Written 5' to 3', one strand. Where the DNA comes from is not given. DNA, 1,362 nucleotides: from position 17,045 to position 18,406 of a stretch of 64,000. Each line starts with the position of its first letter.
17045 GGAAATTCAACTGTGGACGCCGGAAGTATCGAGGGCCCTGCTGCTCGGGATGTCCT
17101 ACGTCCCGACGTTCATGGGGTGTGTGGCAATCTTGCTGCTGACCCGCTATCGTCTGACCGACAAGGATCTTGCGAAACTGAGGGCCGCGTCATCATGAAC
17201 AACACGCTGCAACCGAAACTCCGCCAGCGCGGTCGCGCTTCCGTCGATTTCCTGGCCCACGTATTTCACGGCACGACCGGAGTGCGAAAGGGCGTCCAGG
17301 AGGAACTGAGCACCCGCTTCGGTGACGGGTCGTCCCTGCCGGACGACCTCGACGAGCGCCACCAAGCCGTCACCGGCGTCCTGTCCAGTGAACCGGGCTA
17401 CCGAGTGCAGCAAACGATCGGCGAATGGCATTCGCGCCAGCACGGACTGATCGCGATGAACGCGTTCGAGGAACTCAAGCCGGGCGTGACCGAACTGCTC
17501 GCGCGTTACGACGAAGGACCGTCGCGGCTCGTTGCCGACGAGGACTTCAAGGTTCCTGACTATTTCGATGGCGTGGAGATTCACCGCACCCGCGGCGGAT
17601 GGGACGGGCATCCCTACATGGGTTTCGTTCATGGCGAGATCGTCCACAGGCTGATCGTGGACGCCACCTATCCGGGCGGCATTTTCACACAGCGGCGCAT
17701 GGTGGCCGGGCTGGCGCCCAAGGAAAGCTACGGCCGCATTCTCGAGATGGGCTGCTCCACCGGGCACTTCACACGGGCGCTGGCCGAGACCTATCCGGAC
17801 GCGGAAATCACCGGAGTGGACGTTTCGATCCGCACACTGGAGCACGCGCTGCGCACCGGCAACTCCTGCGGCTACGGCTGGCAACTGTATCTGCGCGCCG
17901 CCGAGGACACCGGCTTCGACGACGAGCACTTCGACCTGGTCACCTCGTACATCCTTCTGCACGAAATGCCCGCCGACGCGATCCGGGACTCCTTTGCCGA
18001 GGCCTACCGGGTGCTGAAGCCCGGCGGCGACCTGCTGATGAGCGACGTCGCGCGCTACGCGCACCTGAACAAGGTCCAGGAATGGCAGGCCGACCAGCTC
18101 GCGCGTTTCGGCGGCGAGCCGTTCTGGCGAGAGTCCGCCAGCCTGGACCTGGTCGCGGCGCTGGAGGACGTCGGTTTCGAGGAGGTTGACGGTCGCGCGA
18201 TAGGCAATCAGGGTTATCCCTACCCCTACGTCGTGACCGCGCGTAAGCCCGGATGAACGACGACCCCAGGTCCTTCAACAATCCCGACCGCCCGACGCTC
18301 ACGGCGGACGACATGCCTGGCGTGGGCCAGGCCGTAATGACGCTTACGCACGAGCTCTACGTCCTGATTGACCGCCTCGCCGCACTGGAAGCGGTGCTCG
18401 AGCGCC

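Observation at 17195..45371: Recurrent two-gene module: N-terminally extended SAM methyltransferase plus ~100-aa helical partner, three copies within 28 kb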

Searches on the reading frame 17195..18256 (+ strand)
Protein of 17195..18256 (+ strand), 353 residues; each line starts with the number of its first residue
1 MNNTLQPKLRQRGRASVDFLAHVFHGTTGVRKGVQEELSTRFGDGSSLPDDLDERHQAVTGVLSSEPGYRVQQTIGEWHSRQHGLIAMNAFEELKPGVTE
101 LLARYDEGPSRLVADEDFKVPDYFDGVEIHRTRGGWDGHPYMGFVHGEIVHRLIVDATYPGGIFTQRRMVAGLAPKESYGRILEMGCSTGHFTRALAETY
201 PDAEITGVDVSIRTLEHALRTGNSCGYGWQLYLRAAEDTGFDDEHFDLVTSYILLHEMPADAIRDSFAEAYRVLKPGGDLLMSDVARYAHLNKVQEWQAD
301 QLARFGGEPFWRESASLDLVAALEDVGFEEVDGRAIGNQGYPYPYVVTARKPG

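Call 3: search_protein_families(library=pfam, proteins=[window:17195-18256:+], max_evalue=1)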
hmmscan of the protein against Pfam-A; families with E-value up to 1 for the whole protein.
window:17195-18256:+ (353 aa): 14 families
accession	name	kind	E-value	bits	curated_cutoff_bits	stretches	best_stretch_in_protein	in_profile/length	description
PF13649.12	Methyltransf_25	-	1.5e-20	74.1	27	1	182-278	1-97/97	Methyltransferase domain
PF08241.18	Methyltransf_11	-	8.5e-18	65.2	21.2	1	183-281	1-94/95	Methyltransferase domain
PF08242.18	Methyltransf_12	-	5.9e-15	56.2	30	1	183-280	1-98/98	Methyltransferase domain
PF13847.12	Methyltransf_31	-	2.6e-14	53.5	27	1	180-299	5-127/145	Methyltransferase domain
PF13489.12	Methyltransf_23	-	1.9e-12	47.7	27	1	173-329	16-160/164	Methyltransferase domain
PF01209.24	Ubie_methyltran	-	3.9e-07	30.1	20.1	1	180-287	49-156/233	ubiE/COQ5 methyltransferase family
PF05175.20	MTS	-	7.3e-07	29.4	23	1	176-282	29-138/170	Methyltransferase small domain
PF02353.26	CMAS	-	8e-05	22.5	27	1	181-292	65-174/273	Mycolic acid cyclopropane synthetase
PF02390.23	Methyltransf_4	-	0.00045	20.2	24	1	182-222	5-45/173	Putative methyltransferase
PF01728.25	FtsJ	-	0.006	17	24.1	1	180-221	23-63/181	FtsJ-like methyltransferase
PF20922.3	Anamorsin_N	-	0.055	13.6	27.1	1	243-289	49-94/163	Anamorsin, N-terminal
PF05148.21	Methyltransf_8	-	0.065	13.5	27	1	242-286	119-160/219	Hypothetical methyltransferase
PF05401.17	NodS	-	0.098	12.9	24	1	177-230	42-94/201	Nodulation protein S (NodS)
PF06080.18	DUF938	-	0.25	11.5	27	1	178-281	27-136/202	Protein of unknown function (DUF938)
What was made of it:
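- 17195..18256 (+): MT1: 353-aa class I SAM-dependent methyltransferase with the family-specific N-terminal helical extension (type 1). Pfam Methyltransf_25 at 1.5e-20 covers residues 182-278 only (call 3).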

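Call 4: search_protein_families(library=ncbifam, proteins=[window:17195-18256:+], max_evalue=1)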
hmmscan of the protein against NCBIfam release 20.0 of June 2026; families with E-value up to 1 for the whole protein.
window:17195-18256:+ (353 aa): 52 families (the best 25 are shown)
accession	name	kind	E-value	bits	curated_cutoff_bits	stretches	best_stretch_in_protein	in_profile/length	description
NF043040.1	corrin_prot_MT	hypoth_equivalog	1.1e-15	57.7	180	1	169-286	34-151/216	corrinoid protein-associated methyltransferase CpaM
NF045667.1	MTase_DVU1556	equivalog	8.8e-14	51.5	155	1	158-298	3-137/213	DVU_1556 family methyltransferase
NF038261.1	rhodoquin_RquA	equivalog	2.4e-13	50.3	175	1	171-304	45-175/218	rhodoquinone biosynthesis methyltransferase RquA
TIGR02072.1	BioC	equivalog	4.8e-13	49.5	184.95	1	167-287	21-137/244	malonyl-ACP O-methyltransferase BioC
TIGR01934.1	MenG_MenH_UbiE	subfamily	1.6e-09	37.4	158.35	1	168-290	29-149/223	ubiquinone/menaquinone biosynthesis methyltransferase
NF001244.0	PRK00216.1-5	equivalog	3.2e-09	36.4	216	1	173-295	43-165/236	bifunctional demethylmenaquinone methyltransferase/2-methoxy-6-polyprenyl-1,4-benzoquinol methylase UbiE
NF041537.1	ArsM_AhpD_UU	exception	4.3e-09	35.6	510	1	181-331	79-225/345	arsenite methyltransferase/AhpD domain selenoprotein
NF047649.1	MTase_UXPK_star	exception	2.9e-08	33.1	460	1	181-294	80-193/283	methyltransferase/UXPK-star double selenoprotein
NF007610.0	PRK10258.1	equivalog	3.9e-08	32.9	342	1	173-299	37-155/251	malonyl-ACP O-methyltransferase BioC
NF041536.1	ArsM_DUF2284_UU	exception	9.3e-08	30.8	575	1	180-332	78-226/459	arsenite methyltransferase/DUF2284 domain selenoprotein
NF010703.0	PRK14103.1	equivalog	2e-07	30.7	320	1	176-278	27-120/256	trans-aconitate 2-methyltransferase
NF045823.1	PthPhpthDimycoMt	equivalog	2.2e-07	30.3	300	1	181-300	69-181/256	phthiotriol/phenolphthiotriol dimycocerosates methyltransferase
NF045825.1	FAmtase_mtf2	equivalog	1.6e-06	27.6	400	1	181-299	61-172/248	fatty-acid O-methyltransferase Mtf2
NF041675.1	sarc_dimgly_tmase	equivalog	2.3e-06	27.7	550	1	165-286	53-173/278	sarcosine/dimethylglycine N-methyltransferase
NF001243.0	PRK00216.1-4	equivalog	4.4e-06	26.2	235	1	181-283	50-152/237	demethylmenaquinone methyltransferase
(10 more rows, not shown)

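Call 12: search_solved_structures(query=A1, max_evalue=0.001)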
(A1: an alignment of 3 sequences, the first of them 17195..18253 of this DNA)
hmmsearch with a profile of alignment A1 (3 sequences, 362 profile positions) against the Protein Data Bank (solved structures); distinct sequences matched with E-value up to 0.001: 112 (the best 60 are shown).
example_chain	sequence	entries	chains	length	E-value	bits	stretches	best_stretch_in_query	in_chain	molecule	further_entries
5wp5_A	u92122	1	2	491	3.1e-20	76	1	156-302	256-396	Phosphomethylethanolamine N-methyltransferase 2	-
5wp4_A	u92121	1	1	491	3.6e-19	72.4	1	156-299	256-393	Phosphoethanolamine N-methyltransferase 1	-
3bus_A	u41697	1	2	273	9.2e-18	67.8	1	166-292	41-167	Methyltransferase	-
3mgg_A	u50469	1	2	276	4.7e-17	65.5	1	188-298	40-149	Methyltransferase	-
6uak_A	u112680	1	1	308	5.1e-17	65.4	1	186-288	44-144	SAM dependent methyltransferase LahSB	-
8zc8_A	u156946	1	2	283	1.5e-14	57.2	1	168-298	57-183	MitM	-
21zq_A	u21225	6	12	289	1.6e-14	57.1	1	168-298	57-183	MitM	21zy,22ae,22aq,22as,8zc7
1xxl_A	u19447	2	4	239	2.9e-13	53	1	185-292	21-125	YcgJ protein | ycgJ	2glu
1ve3_A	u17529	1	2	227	2.1e-12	50.2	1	185-302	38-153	hypothetical protein PH0226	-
1vl5_A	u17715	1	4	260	4.5e-12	49.1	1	150-338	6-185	unknown conserved protein BH2331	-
3sm3_A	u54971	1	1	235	2.6e-11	46.6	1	188-308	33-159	SAM-dependent methyltransferases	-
9fcs_A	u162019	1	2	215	3.2e-11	46.3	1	186-291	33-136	SAM-dependent methyltransferase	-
9fcy_A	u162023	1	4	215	4.6e-11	45.8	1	186-291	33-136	SAM-dependent methyltransferase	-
9fcd_A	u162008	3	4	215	4.6e-11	45.8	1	186-291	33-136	SAM-dependent methyltransferase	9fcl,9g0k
9fd3_A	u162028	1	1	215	4.8e-11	45.7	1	186-291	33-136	SAM-dependent methyltransferase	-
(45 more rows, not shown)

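Call 17: find_homologous_proteins(query=A1)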
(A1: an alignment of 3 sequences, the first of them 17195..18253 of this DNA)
Query A1 (3 sequences) (353 aa, profile of the alignment): 1138 proteins with E <= 0.001 among 8000 candidates; the best 120 are listed.
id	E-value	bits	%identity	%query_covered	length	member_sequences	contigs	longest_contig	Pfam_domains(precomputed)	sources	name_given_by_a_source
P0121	9.7e-175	599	28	73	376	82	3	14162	PF13847.13,PF13489.13,PF05175.21,PF13649.13,PF01209.25,PF08241.19,PF08242.19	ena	-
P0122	4.2e-170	584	31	59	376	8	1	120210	PF13847.13,PF13489.13,PF02353.27,PF05175.21,PF13649.13,PF01209.25,PF08241.19,PF08242.19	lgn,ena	-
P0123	3.4e-160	551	25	73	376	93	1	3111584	PF13847.13,PF13489.13,PF05175.21,PF13649.13,PF01209.25,PF08241.19,PF08242.19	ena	-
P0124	2.4e-155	535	97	100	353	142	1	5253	PF13847.13,PF13489.13,PF05175.21,PF13649.13,PF01209.25,PF08241.19,PF08242.19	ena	-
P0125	1.0e-154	533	94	100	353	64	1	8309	PF13847.13,PF13489.13,PF05175.21,PF13649.13,PF01209.25,PF08241.19,PF08242.19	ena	-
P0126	8.2e-151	520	94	100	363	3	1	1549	PF13847.13,PF13489.13,PF02353.27,PF05175.21,PF13649.13,PF01209.25,PF08241.19,PF08242.19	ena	-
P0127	1.4e-148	513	89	100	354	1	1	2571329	PF13847.13,PF13489.13,PF02353.27,PF05175.21,PF13649.13,PF01209.25,PF08241.19,PF08242.19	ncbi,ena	-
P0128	2.0e-145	503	88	100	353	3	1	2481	PF13847.13,PF13489.13,PF02353.27,PF05175.21,PF13649.13,PF01209.25,PF08241.19,PF08242.19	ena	-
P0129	3.9e-144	498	87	100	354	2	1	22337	PF13847.13,PF13489.13,PF05175.21,PF13649.13,PF01209.25,PF08241.19,PF08242.19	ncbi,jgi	-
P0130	3.2e-141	489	87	100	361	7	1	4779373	PF13847.13,PF13489.13,PF05175.21,PF13649.13,PF01209.25,PF08241.19,PF08242.19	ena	-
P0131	8.1e-139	481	86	100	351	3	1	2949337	PF13847.13,PF13489.13,PF05175.21,PF13649.13,PF01209.25,PF08241.19,PF08242.19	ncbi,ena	-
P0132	2.2e-138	480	86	100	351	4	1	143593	PF13847.13,PF13489.13,PF05175.21,PF13649.13,PF01209.25,PF08241.19,PF08242.19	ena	-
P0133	8.5e-137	474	82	100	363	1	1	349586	PF13847.13,PF13489.13,PF05175.21,PF13649.13,PF01209.25,PF08241.19,PF08242.19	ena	-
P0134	5.7e-136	472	83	100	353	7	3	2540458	PF13847.13,PF13489.13,PF05175.21,PF13649.13,PF01209.25,PF08241.19,PF08242.19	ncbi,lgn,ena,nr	ncbi:MAG: class I SAM-dependent methyltransferase [Gammaproteobacteria bacterium]|nr:class I SAM-dep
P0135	8.9e-131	455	80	100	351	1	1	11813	PF13847.13,PF13489.13,PF05175.21,PF13649.13,PF01209.25,PF08241.19,PF08242.19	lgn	-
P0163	3.5e-101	357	58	99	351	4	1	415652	PF13847.13,PF13489.13,PF02353.27,PF05175.21,PF13649.13,PF01728.26,PF01209.25,PF08241.19,PF08242.19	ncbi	ncbi:MAG: hypothetical protein Hens3KO_08420 [Henriciella sp.]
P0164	6.2e-101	356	60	100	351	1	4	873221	PF13847.13,PF13489.13,PF05175.21,PF13649.13,PF01728.26,PF01209.25,PF08241.19,PF08242.19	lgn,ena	-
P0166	1.3e-100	355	29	78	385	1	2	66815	PF13847.13,PF13489.13,PF05175.21,PF13649.13,PF01209.25,PF08241.19,PF08242.19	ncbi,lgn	ncbi:MAG: methyltransferase domain-containing protein [Candidatus Binatia bacterium]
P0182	1.5e-98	349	32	60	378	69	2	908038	PF13847.13,PF13489.13,PF02353.27,PF05175.21,PF13649.13,PF01209.25,PF08241.19,PF08242.19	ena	-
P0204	5.1e-97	343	30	78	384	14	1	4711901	PF13847.13,PF13489.13,PF05175.21,PF13649.13,PF01209.25,PF08241.19,PF08242.19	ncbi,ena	-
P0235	2.7e-95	338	31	78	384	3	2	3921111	PF13847.13,PF13489.13,PF05175.21,PF13649.13,PF01209.25,PF08241.19,PF08242.19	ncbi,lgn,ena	-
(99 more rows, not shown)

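Call 18: find_encoding_contigs(protein=P0163, flank=6000, max_places=2)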
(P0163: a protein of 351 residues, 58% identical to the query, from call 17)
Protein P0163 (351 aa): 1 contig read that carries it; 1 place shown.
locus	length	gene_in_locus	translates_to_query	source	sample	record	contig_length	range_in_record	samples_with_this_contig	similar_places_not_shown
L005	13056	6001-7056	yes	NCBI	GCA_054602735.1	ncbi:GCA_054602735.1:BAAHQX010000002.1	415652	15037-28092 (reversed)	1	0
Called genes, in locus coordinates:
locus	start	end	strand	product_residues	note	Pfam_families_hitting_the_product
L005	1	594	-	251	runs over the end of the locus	PF09339:HTH_IclR (faint), PF01614:IclR_C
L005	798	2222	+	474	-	PF03092:BT1 (weak), PF07690:MFS_1, PF13347:MFS_2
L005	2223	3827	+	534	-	PF00732:GMC_oxred_N, PF05199:GMC_oxred_C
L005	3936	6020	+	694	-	PF00144:Beta-lactamase, PF12146:Hydrolase_4 (weak), PF12697:Abhydrolase_6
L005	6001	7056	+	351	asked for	PF01209:Ubie_methyltran, PF13489:Methyltransf_23, PF02353:CMAS (weak), PF05175:MTS, PF08241:Methyltransf_11, PF08242:Methyltransf_12, PF13649:Methyltransf_25, PF13847:Methyltransf_31, +1 more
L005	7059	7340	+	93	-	-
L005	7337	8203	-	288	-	PF13714:PEP_mutase, PF00463:ICL (weak)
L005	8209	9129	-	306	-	-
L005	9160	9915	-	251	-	PF17645:Amdase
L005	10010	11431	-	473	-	PF00890:FAD_binding_2, PF01266:DAO, PF01494:FAD_binding_3 (faint), PF03486:HI0933_like (faint), PF07992:Pyr_redox_2, PF12831:FAD_oxidored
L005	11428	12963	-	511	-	PF00171:Aldedh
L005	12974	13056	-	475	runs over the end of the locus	PF07690:MFS_1, PF13347:MFS_2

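Call 19: find_encoding_contigs(protein=P0204, flank=6000, max_places=2)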
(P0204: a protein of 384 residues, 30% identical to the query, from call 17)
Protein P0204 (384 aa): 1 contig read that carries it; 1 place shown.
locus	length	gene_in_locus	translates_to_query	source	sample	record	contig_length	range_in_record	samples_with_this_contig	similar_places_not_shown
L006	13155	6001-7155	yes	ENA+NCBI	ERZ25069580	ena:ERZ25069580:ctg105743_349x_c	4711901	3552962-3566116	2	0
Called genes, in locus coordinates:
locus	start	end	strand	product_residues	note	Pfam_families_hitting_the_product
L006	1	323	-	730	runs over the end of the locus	PF06980:DUF1302 (weak)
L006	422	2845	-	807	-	PF03176:MMPL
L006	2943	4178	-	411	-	PF14870:PSII_BNR (weak), PF25852:DUF6242_C (faint), PF15902:Sortilin-Vps10 (faint), PF02012:BNR (faint), PF14870:PSII_BNR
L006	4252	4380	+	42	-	-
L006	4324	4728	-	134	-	-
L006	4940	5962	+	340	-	PF00296:Bac_luciferase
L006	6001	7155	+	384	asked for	PF01209:Ubie_methyltran, PF05175:MTS (weak), PF13489:Methyltransf_23, PF13847:Methyltransf_31, PF08241:Methyltransf_11, PF08242:Methyltransf_12, PF13649:Methyltransf_25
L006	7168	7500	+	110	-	-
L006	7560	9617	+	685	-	PF05378:Hydant_A_N, PF01968:Hydantoinase_A, PF19278:Hydant_A_C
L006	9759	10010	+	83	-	PF04255:DUF433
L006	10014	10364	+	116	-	PF18480:DUF5615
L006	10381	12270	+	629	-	PF02538:Hydantoinase_B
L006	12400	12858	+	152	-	-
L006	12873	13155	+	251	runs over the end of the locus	PF00106:adh_short, PF08659:KR, PF23441:SDR (weak), PF13561:adh_short_C2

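Call 20: find_encoding_contigs(protein=P0166, flank=6000, max_places=2)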
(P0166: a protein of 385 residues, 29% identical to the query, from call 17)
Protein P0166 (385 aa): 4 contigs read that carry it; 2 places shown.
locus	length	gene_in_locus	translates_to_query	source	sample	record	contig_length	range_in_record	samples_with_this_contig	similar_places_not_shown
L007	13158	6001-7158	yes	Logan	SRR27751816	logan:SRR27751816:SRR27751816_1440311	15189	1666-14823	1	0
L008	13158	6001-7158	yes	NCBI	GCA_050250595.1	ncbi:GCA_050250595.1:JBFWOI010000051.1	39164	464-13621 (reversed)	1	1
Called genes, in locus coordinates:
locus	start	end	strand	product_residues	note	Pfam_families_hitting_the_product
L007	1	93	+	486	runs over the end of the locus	PF01225:Mur_ligase, PF08245:Mur_ligase_M, PF02875:Mur_ligase_C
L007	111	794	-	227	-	-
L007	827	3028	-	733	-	PF00515:TPR_1 (faint), PF07719:TPR_2 (faint), PF13181:TPR_8 (faint), PF13428:TPR_14 (faint), PF09976:TPR_21 (weak), PF13424:TPR_12 (weak), PF13174:TPR_6 (weak), PF01464:SLT, +4 more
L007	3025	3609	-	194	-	PF00583:Acetyltransf_1 (weak)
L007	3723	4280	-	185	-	PF13302:Acetyltransf_3, PF00583:Acetyltransf_1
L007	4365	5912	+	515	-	PF01590:GAF, PF13185:GAF_2, PF13492:GAF_3, PF00158:Sigma54_activat, PF14532:Sigma54_activ_2, PF07728:AAA_5 (weak), PF25601:AAA_lid_14, PF02954:HTH_8, +1 more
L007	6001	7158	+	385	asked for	PF05175:MTS, PF13489:Methyltransf_23 (weak), PF01209:Ubie_methyltran, PF13847:Methyltransf_31, PF08241:Methyltransf_11, PF08242:Methyltransf_12, PF13649:Methyltransf_25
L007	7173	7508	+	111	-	-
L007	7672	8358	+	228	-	PF07110:EthD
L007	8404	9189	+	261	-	PF00106:adh_short, PF08659:KR (weak), PF23441:SDR (weak), PF13561:adh_short_C2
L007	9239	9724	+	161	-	-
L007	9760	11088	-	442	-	PF00083:Sugar_tr, PF07690:MFS_1, PF00083:Sugar_tr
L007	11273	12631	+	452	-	PF07690:MFS_1, PF12832:MFS_1_like (weak)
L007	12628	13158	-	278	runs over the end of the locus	PF06283:ThuA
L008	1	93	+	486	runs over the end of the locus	PF01225:Mur_ligase, PF08245:Mur_ligase_M, PF02875:Mur_ligase_C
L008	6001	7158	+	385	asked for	PF05175:MTS, PF13489:Methyltransf_23 (weak), PF01209:Ubie_methyltran, PF13847:Methyltransf_31, PF08241:Methyltransf_11, PF08242:Methyltransf_12, PF13649:Methyltransf_25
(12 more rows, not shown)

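Call 50: search_protein_families(library=padloc, proteins=[window:17195-18256:+], max_evalue=0.01)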
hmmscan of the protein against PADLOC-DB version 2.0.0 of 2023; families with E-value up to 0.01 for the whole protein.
window:17195-18256:+ (353 aa): 3 families
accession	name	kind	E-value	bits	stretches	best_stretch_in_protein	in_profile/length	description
PDLC04134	mad2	-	2.2e-18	64.4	1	167-353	277-447/492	mads_2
PDLC03258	MTase_II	-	0.006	13.8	1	181-220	44-83/366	Type II methyltransferase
PDLC03293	MTase_II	-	0.0067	13.2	0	169-216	28-76/427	Type II methyltransferase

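Call 65: find_encoding_contigs(protein=P0235, flank=8000, max_places=1)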
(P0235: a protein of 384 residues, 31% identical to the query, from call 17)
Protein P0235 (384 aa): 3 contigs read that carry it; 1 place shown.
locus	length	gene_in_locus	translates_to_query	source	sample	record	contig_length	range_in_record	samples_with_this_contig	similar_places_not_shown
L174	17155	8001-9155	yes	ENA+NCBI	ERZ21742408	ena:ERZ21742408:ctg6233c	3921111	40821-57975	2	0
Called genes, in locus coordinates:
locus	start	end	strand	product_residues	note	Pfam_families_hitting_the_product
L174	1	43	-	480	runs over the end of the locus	PF07044:DUF1329, PF17131:TP_0789-like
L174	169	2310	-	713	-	PF06980:DUF1302 (weak)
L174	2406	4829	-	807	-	PF03176:MMPL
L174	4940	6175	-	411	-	PF25852:DUF6242_C (faint), PF15902:Sortilin-Vps10 (faint), PF02012:BNR (faint), PF14870:PSII_BNR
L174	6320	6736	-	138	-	-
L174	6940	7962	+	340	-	PF00296:Bac_luciferase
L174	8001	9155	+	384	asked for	PF01209:Ubie_methyltran, PF05175:MTS, PF13489:Methyltransf_23, PF13847:Methyltransf_31, PF08241:Methyltransf_11, PF08242:Methyltransf_12, PF13649:Methyltransf_25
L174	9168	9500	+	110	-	-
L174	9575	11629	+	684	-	PF05378:Hydant_A_N, PF01968:Hydantoinase_A, PF19278:Hydant_A_C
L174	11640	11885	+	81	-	-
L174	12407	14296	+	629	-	PF02538:Hydantoinase_B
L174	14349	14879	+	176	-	-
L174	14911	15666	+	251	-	PF00106:adh_short, PF08659:KR, PF23441:SDR (faint), PF13561:adh_short_C2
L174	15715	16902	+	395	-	PF12832:MFS_1_like, PF00083:Sugar_tr, PF07690:MFS_1, PF05977:MFS_3 (weak), PF07690:MFS_1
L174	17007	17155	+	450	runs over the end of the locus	PF07044:DUF1329, PF17131:TP_0789-like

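Call 66: find_encoding_contigs(protein=P0182, flank=8000, max_places=1)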
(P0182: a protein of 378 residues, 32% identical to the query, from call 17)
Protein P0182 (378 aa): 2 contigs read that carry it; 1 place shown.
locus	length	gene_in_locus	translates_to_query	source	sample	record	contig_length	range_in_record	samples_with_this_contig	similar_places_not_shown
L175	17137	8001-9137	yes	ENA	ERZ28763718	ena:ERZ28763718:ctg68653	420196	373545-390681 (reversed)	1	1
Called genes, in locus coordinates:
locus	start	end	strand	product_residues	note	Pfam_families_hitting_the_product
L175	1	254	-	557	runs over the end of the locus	PF13620:CarboxypepD_reg, PF24684:Vgb_lyase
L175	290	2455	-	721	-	PF19313:DUF5916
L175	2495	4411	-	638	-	PF02538:Hydantoinase_B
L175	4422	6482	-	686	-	PF05378:Hydant_A_N, PF01968:Hydantoinase_A, PF19278:Hydant_A_C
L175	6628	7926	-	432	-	PF00083:Sugar_tr (faint), PF07690:MFS_1, PF12832:MFS_1_like (weak), PF07690:MFS_1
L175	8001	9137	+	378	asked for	PF05175:MTS, PF13489:Methyltransf_23, PF01209:Ubie_methyltran, PF02353:CMAS (weak), PF08241:Methyltransf_11, PF08242:Methyltransf_12, PF13649:Methyltransf_25, PF13847:Methyltransf_31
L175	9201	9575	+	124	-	-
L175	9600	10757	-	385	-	PF26549:Tricorn_N, PF07676:PD40 (weak)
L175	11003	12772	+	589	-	PF07969:Amidohydro_3, PF01979:Amidohydro_1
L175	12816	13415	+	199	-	-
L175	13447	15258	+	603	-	PF07969:Amidohydro_3, PF01979:Amidohydro_1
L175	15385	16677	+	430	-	PF01011:PQQ, PF13360:PQQ_2, PF13570:Beta-prop_ACSF4, PF13360:PQQ_2, PF13570:Beta-prop_ACSF4, PF13360:PQQ_2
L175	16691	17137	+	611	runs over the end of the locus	PF07969:Amidohydro_3, PF01979:Amidohydro_1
